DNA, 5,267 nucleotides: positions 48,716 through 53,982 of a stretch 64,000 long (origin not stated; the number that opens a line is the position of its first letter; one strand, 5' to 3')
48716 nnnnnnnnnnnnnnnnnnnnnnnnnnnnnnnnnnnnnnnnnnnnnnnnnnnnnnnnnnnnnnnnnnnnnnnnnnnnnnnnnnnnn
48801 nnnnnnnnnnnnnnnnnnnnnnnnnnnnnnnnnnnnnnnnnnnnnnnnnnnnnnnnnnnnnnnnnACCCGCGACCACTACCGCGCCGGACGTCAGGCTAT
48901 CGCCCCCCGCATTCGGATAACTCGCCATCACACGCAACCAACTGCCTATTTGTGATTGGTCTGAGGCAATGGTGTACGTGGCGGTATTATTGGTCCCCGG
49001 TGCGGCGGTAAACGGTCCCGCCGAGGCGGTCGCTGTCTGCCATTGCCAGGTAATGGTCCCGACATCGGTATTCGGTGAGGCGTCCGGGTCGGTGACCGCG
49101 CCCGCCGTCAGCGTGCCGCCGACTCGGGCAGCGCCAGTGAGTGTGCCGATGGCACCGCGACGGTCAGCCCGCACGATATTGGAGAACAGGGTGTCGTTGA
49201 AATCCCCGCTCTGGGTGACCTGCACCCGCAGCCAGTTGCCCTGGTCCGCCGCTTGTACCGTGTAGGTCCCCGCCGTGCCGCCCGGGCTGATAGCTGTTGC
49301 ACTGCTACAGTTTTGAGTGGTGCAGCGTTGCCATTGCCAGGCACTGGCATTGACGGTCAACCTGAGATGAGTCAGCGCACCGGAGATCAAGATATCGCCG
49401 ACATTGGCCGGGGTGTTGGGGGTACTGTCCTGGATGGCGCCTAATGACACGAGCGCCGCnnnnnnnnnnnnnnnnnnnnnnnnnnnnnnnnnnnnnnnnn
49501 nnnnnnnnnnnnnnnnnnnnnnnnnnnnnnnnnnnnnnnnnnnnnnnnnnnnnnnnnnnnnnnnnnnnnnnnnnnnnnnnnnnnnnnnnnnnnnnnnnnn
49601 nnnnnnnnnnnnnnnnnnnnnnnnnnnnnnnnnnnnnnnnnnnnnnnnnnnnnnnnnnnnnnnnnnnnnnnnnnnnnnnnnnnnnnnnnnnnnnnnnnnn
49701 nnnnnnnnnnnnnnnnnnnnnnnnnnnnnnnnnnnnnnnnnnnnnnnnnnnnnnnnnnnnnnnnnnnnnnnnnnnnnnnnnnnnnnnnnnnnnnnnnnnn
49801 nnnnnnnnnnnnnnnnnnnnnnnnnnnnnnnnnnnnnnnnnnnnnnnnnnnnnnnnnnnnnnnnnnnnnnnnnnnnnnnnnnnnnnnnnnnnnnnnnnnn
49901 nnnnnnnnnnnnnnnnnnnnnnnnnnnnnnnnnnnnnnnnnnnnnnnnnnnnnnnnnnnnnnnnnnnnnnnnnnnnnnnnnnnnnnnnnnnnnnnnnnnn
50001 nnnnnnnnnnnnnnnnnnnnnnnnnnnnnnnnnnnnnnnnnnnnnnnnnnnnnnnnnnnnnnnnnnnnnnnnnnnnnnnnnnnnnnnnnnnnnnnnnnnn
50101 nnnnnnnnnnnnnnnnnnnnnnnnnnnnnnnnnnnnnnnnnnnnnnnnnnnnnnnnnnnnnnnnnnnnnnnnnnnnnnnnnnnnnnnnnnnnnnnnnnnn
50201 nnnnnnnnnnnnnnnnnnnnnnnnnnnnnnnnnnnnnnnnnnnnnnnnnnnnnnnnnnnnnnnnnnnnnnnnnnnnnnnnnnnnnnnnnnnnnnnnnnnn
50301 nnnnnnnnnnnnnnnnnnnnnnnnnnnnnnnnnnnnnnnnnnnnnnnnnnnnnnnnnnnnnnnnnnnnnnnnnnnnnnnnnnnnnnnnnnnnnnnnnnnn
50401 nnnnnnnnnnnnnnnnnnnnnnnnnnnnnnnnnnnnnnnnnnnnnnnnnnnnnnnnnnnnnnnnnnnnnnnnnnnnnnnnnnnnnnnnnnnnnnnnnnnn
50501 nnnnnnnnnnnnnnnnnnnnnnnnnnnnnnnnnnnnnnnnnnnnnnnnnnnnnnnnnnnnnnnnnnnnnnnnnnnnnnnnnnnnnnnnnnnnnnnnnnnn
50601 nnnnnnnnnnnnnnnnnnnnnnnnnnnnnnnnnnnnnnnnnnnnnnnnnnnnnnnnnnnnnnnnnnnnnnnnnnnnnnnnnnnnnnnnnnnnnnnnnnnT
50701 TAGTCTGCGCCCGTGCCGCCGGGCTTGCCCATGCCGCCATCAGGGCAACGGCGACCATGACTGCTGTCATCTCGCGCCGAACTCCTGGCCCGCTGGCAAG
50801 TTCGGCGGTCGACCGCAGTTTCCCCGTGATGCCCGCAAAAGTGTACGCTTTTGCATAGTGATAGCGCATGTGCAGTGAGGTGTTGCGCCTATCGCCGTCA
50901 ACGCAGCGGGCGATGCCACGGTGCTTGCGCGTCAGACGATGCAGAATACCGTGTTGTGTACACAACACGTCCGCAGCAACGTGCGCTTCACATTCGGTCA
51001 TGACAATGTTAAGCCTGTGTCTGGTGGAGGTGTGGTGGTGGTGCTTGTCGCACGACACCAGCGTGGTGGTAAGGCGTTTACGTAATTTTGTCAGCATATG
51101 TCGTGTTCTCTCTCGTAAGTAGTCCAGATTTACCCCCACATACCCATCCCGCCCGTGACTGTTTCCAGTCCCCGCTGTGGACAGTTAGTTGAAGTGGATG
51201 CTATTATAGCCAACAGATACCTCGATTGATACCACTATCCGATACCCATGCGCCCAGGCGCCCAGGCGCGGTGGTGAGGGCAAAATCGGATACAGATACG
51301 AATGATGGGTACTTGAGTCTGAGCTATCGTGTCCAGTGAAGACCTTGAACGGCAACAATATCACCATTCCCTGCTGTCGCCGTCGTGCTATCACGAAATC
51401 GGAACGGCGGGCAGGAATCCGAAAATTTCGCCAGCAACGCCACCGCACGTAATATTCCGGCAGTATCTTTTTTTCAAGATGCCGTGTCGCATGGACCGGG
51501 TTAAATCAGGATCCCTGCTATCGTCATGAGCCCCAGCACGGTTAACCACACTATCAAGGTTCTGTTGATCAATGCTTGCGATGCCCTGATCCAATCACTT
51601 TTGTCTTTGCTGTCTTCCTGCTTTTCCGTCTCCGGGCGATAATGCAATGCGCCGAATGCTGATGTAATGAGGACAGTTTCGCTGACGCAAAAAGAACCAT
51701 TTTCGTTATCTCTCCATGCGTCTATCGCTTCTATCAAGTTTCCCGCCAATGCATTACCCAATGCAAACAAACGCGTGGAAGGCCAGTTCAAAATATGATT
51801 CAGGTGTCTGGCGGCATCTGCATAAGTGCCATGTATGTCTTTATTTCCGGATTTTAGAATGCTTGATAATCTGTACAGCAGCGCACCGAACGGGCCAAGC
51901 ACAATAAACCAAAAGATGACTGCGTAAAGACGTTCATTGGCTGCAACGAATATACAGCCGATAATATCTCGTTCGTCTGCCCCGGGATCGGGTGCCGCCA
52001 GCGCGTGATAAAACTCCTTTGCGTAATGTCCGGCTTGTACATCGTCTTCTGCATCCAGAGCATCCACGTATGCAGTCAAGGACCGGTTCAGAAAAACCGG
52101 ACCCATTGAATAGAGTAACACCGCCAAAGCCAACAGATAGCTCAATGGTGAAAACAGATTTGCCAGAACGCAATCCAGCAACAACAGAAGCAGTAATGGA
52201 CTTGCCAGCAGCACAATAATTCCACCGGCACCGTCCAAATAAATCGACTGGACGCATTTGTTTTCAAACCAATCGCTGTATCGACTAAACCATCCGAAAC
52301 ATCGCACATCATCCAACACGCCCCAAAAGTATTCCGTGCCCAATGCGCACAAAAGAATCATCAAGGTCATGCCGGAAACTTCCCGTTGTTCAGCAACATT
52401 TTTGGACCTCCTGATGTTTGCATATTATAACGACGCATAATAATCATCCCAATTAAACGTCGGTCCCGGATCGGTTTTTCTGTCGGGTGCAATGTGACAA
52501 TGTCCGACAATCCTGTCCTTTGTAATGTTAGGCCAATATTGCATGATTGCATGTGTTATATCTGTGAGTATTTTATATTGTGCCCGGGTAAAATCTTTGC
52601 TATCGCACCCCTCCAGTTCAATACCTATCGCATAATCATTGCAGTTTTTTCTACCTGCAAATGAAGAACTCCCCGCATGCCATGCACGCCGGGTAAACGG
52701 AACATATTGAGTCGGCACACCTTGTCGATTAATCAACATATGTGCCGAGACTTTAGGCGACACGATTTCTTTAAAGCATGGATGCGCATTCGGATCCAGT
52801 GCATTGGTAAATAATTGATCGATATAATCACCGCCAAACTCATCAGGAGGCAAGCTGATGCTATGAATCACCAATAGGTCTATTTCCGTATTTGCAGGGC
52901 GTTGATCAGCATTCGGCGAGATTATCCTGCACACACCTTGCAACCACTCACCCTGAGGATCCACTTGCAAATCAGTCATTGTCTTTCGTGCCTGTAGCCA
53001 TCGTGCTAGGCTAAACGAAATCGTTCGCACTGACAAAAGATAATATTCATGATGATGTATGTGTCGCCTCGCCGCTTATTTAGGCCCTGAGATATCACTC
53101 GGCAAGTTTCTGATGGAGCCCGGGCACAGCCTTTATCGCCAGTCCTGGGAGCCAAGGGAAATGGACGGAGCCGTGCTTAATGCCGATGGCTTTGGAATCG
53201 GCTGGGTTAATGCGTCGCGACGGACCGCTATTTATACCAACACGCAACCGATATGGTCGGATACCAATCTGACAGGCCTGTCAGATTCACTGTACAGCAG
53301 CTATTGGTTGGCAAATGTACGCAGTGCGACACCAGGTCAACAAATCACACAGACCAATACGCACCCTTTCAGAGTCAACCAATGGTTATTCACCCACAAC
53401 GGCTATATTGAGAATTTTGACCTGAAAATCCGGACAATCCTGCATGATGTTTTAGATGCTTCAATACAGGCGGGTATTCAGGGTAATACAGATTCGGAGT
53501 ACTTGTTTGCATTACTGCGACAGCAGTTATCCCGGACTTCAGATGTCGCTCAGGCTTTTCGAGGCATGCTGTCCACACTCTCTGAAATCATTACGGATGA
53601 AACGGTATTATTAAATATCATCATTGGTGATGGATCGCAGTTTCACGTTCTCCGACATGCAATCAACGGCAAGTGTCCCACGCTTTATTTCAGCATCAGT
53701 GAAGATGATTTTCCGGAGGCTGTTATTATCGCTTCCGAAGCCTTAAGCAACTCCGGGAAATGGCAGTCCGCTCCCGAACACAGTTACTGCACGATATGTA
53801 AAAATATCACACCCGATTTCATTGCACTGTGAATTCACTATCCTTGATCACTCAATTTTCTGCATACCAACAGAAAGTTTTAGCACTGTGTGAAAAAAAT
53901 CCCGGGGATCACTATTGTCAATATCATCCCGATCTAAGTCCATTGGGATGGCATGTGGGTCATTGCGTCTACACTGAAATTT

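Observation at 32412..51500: A ~19-kb GC-rich island made of three tandem paralogous giant genes encoding dockerin-terminated, cadherin/Calx-beta-like repeat proteins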

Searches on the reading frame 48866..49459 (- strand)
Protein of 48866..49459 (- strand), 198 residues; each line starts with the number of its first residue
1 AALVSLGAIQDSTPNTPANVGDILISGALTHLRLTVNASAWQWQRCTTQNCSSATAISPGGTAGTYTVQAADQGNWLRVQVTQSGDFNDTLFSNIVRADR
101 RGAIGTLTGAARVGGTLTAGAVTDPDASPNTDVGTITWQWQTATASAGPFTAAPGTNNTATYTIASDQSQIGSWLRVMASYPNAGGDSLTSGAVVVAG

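Call 91: search_solved_structures(query=window:48866-49459:-, max_evalue=10, show_alignments=2)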
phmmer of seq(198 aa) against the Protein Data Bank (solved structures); distinct sequences matched with E-value up to 10: 3.
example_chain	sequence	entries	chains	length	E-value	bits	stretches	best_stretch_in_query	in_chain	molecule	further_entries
2zoe_B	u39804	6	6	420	0.08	15.8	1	61-107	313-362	Hemagglutinin components HA3 | Hemagglutinin components HA-22/23/53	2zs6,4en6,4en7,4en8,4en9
5gpn_x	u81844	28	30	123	0.83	12.5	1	28-113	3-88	NADH dehydrogenase [ubiquinone] iron-sulfur protein 6, mitochondrial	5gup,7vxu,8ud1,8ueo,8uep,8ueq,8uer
6j52_A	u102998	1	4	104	2.3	11.1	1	77-127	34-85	Caspase recruitment domain-only protein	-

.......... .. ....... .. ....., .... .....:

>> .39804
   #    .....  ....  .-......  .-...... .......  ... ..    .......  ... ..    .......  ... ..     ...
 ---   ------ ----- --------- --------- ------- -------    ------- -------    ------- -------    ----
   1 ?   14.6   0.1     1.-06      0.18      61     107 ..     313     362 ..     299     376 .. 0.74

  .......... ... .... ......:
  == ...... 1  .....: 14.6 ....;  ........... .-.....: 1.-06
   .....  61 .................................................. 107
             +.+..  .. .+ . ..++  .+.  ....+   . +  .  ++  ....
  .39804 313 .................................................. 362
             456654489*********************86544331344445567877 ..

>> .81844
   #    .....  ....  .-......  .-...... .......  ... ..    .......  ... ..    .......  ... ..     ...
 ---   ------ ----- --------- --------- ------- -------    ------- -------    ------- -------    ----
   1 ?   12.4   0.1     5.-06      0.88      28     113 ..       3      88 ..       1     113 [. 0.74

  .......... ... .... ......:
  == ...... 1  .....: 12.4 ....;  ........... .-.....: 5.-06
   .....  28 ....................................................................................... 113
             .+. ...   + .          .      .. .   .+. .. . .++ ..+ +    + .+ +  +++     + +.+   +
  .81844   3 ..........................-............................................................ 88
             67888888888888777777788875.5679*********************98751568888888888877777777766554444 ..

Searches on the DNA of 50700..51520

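Call 100: search_rna_families(source=window, start=50700, end=51520, threshold=evalue, max_evalue=1)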
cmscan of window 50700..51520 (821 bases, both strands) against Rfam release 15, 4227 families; matches with E-value up to 1: 1.
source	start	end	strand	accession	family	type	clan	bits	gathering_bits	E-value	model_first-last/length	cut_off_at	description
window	51268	51324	+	RF00289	SNORND104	Gene; snRNA; snoRNA; CD-box;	CL00077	21.6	40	0.012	1-70/70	no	Small nucleolar RNA SNORD104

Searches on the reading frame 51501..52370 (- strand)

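Call 64: search_protein_families(library=pfam, proteins=[window:51501-52370:-], max_evalue=0.00001)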
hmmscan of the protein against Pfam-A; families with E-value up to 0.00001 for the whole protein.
window:51501-52370:- (289 aa): 2 families
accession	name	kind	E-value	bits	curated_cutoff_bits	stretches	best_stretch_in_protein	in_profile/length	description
PF03186.18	CobD_Cbib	-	4.3e-08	33.2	34.4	1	7-223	2-224/282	CobD/Cbib protein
PF17113.10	AmpE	-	9.2e-07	29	21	1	51-289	44-284/284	Regulatory signalling modulator protein AmpE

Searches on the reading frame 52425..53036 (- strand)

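Call 64: search_protein_families(library=pfam, proteins=[window:52425-53036:-], max_evalue=0.00001)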
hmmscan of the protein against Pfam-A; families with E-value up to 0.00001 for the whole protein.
window:52425-53036:- (203 aa): 1 family
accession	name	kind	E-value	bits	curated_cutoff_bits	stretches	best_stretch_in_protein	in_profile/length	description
PF01510.30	Amidase_2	-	1.5e-30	106.6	26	1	50-192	3-131/131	N-acetylmuramoyl-L-alanine amidase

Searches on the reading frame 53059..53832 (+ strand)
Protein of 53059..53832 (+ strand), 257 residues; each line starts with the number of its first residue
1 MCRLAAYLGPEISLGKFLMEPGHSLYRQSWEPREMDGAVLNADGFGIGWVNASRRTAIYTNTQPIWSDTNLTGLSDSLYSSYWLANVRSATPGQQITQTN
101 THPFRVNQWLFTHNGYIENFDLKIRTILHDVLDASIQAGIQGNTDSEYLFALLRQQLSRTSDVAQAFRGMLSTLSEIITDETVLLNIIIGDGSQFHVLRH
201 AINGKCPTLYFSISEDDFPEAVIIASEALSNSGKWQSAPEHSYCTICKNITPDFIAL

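Call 64: search_protein_families(library=pfam, proteins=[window:53059-53832:+], max_evalue=0.00001)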
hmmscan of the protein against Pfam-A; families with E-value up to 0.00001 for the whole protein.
window:53059-53832:+ (257 aa): 2 families
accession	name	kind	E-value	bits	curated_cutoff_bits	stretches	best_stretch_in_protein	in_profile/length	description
PF13230.11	GATase_4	-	2.1e-14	53.6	23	1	40-197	31-184/272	Glutamine amidotransferases class-II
PF13522.11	GATase_6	-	2.2e-11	44.3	27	1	82-174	12-95/130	Glutamine amidotransferase domain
